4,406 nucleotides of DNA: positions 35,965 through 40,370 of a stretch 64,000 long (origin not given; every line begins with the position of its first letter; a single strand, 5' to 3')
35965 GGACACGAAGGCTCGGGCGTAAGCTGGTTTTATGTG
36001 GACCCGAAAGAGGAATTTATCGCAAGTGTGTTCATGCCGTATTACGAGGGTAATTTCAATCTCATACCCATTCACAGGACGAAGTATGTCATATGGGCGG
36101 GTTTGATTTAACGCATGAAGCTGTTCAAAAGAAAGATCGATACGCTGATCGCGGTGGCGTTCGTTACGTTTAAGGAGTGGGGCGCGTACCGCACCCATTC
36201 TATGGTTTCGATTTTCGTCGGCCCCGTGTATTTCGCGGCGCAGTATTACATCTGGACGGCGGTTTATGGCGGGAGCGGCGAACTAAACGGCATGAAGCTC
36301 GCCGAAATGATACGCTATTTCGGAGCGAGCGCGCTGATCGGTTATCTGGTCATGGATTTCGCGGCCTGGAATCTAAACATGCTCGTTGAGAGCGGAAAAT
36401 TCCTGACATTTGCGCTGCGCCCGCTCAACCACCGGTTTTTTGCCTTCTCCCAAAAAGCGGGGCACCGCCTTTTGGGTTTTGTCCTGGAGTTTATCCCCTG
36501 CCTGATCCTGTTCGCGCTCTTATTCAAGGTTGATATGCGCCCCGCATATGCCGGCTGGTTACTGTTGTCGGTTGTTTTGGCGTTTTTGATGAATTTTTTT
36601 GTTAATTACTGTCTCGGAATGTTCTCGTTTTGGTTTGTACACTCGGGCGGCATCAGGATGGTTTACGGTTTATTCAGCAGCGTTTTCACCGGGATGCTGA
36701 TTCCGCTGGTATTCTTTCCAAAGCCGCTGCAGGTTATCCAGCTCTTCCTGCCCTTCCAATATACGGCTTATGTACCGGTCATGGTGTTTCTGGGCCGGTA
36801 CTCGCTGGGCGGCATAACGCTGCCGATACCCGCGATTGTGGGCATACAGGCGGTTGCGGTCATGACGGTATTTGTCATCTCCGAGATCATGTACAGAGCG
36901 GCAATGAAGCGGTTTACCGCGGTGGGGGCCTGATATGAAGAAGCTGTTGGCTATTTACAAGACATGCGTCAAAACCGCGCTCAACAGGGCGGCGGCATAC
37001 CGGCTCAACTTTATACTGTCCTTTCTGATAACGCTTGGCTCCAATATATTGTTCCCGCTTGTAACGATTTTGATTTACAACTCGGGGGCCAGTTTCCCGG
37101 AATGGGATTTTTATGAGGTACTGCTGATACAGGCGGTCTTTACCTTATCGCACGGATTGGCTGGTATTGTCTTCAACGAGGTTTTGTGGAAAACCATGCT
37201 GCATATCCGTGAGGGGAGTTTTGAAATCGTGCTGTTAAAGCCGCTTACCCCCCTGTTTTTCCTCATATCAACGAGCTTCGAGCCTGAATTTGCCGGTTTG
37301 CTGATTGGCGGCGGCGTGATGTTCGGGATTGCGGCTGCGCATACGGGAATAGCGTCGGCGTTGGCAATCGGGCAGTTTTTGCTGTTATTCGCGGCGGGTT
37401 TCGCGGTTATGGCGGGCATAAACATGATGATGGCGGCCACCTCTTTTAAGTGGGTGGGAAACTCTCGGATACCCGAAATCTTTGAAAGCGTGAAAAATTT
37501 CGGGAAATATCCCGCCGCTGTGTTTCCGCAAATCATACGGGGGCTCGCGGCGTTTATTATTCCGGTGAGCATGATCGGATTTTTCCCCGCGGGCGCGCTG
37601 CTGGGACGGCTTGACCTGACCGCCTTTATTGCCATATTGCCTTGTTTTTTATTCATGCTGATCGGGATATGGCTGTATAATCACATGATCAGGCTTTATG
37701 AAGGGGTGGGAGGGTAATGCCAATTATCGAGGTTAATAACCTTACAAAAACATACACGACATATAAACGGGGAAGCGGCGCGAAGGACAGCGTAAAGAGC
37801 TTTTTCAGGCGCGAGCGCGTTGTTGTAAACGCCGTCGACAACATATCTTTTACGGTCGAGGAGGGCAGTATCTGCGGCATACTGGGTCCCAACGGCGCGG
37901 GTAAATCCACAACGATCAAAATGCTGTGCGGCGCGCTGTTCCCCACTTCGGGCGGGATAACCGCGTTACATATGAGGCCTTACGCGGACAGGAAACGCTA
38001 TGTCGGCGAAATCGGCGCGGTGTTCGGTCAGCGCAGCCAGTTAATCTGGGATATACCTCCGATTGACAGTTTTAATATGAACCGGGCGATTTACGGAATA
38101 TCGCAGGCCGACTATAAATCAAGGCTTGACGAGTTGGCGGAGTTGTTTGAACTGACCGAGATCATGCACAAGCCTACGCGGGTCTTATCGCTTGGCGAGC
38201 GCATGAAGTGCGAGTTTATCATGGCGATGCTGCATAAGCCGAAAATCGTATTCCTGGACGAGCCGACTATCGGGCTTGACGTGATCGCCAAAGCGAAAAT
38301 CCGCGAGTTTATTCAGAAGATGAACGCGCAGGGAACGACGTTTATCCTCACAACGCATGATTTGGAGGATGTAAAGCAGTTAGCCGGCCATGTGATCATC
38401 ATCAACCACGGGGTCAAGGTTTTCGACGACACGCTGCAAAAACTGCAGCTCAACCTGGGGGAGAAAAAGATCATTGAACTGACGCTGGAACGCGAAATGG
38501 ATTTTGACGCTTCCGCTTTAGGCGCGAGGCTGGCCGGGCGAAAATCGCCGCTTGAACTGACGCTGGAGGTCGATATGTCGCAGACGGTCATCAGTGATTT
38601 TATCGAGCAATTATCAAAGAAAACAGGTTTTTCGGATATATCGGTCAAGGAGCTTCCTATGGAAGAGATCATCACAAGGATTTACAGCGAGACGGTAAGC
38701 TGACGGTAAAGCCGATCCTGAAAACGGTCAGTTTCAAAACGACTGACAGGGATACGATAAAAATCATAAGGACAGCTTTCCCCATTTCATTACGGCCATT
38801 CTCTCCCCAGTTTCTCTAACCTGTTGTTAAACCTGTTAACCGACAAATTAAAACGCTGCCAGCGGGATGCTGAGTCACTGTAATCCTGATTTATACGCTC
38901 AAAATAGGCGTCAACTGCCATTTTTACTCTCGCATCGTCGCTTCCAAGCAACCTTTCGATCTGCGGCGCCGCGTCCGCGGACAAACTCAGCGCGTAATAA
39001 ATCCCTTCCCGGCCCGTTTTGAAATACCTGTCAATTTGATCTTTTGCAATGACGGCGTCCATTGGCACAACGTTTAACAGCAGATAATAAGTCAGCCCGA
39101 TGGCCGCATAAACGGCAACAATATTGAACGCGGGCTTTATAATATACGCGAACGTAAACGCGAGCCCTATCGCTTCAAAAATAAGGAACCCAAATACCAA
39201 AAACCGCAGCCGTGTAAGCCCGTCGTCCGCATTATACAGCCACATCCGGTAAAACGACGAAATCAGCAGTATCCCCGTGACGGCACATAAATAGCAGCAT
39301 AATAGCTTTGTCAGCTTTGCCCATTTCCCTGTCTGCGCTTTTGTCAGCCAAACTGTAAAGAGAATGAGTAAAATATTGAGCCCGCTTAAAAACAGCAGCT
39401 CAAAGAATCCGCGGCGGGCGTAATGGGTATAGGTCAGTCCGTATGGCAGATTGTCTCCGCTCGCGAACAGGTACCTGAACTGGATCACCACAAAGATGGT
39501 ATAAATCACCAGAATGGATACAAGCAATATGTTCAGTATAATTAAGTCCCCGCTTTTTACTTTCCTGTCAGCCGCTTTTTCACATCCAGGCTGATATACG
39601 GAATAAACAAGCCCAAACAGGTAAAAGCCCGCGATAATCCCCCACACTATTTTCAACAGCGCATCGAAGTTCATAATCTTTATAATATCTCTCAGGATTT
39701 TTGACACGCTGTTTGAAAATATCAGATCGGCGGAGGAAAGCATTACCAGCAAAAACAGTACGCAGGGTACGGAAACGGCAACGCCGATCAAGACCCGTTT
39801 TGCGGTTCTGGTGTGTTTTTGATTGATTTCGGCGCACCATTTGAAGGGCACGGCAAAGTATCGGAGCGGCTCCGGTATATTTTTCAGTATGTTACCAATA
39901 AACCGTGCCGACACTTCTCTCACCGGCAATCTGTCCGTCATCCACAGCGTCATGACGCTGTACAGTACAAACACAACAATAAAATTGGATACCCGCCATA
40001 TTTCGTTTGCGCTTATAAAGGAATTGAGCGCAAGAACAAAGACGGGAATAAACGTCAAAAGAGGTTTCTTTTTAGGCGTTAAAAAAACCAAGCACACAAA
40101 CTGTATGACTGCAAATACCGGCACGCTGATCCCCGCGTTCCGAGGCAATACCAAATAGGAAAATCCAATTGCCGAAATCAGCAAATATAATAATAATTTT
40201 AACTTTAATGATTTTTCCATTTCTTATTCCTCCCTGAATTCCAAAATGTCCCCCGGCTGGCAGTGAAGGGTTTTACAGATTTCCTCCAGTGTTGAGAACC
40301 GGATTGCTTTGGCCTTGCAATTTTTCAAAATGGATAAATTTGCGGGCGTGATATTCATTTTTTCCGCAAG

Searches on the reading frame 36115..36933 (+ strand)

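Call 18: search_protein_families(library=pfam, proteins=[window:36115-36933:+], max_evalue=0.001)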
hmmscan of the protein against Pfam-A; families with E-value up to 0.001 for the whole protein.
window:36115-36933:+ (272 aa): 1 family
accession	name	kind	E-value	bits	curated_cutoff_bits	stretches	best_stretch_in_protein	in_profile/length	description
PF06182.17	ABC2_membrane_6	-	4.6e-24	85.9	22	1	39-271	3-229/229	ABC-2 family transporter protein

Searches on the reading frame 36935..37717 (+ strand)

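Call 18: search_protein_families(library=pfam, proteins=[window:36935-37717:+], max_evalue=0.001)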
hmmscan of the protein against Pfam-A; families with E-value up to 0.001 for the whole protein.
window:36935-37717:+ (260 aa): 1 family
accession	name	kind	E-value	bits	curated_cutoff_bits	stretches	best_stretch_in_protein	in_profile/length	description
PF06182.17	ABC2_membrane_6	-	1.8e-33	116.7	22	1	42-259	9-229/229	ABC-2 family transporter protein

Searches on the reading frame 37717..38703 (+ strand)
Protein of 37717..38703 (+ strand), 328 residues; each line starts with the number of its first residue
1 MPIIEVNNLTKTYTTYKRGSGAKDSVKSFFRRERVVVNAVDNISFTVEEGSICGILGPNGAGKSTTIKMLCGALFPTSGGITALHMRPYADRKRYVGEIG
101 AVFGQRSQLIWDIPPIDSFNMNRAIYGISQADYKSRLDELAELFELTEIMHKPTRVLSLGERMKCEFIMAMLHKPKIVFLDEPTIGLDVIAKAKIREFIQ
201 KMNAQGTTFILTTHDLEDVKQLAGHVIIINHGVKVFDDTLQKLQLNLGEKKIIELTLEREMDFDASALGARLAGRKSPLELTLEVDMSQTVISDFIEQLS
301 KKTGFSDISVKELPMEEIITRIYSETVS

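Call 18: search_protein_families(library=pfam, proteins=[window:37717-38703:+], max_evalue=0.001)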
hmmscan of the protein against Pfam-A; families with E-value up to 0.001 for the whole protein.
window:37717-38703:+ (328 aa): 6 families
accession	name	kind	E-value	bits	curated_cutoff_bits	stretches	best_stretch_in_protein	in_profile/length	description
PF00005.33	ABC_tran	-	2.7e-24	86.8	25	1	41-184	2-136/137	ABC transporter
PF13304.12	AAA_21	-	3.1e-11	44.3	27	1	156-216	237-300/304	AAA domain, putative AbiEii toxin, Type IV TA system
PF13476.12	AAA_23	-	9.4e-05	23.6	27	1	43-78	15-47/201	AAA domain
PF25199.1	nSTAND_NTPase5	-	0.00025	21.3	34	0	35-112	24-103/145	Novel STAND NTPase 5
PF02463.25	SMC_N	-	0.0003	20.7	40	0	134-222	117-205/220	RecF/RecN/SMC N terminal domain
PF20720.3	nSTAND3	-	0.00041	20.5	27.2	0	38-75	5-42/155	Novel STAND NTPase 3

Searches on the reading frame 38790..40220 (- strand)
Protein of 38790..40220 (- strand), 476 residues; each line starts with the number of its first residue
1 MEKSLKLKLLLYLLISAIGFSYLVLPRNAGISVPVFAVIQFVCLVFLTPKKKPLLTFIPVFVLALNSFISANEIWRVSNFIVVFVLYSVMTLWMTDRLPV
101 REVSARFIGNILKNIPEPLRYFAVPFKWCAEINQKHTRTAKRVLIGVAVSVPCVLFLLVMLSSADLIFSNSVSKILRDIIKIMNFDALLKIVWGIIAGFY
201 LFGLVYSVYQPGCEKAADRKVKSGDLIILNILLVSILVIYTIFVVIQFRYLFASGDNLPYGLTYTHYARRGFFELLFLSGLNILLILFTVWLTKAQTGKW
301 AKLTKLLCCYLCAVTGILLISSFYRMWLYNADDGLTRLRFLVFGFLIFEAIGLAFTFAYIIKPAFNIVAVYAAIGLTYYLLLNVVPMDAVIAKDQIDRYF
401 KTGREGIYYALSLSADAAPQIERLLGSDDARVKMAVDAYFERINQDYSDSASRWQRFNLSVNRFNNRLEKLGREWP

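Call 18: search_protein_families(library=pfam, proteins=[window:38790-40220:-], max_evalue=0.001)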
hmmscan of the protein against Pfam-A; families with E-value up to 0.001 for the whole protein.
window:38790-40220:- (476 aa): 1 family
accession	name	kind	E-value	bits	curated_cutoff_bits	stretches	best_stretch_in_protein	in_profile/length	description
PF13687.11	DUF4153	-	5.2e-74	250.1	27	1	58-424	2-373/373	Domain of unknown function (DUF4153)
